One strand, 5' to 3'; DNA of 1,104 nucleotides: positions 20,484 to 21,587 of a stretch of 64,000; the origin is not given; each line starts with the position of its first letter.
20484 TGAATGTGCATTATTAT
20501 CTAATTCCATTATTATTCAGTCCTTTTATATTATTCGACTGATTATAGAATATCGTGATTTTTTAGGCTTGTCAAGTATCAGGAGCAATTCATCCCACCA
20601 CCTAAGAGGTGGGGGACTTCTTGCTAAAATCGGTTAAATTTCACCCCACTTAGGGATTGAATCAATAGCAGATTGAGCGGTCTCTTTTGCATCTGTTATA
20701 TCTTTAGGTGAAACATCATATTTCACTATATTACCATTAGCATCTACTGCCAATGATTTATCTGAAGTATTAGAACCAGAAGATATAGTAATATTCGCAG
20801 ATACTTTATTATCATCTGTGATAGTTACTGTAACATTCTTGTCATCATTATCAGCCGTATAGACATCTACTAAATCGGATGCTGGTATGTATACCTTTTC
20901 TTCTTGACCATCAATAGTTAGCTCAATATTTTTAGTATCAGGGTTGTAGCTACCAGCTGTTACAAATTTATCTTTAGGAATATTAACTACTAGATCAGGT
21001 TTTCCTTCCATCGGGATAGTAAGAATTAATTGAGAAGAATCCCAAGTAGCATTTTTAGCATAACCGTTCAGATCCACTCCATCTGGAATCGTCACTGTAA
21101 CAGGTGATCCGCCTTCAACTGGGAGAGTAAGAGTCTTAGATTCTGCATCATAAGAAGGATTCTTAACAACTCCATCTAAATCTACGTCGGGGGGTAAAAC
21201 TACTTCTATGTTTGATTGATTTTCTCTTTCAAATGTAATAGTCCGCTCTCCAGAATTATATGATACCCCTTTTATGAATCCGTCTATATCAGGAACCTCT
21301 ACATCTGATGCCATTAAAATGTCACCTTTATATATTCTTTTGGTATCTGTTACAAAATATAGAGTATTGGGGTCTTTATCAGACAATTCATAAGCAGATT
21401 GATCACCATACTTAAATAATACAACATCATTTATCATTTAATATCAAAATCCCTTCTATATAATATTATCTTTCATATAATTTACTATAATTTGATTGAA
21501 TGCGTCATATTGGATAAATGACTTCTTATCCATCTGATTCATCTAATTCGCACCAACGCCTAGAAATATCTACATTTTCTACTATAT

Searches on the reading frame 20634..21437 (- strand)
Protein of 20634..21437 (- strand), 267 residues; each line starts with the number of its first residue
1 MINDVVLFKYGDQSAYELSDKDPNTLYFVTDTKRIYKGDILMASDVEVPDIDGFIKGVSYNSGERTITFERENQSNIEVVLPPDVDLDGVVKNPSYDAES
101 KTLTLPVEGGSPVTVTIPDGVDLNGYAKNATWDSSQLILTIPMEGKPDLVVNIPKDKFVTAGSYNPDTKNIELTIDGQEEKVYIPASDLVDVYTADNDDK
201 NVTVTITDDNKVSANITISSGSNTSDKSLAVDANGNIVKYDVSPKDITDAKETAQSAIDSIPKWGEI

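Call 8: search_protein_families(library=pfam, proteins=[window:20634-21437:-], max_evalue=0.01)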
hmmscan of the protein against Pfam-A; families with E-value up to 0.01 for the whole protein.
window:20634-21437:- (267 aa): 1 family
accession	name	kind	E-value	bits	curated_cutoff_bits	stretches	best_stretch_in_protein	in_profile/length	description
PF24243.1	Phage_tail_C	-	0.0043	16.8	23.7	0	18-30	14-26/26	Phage tail tip domain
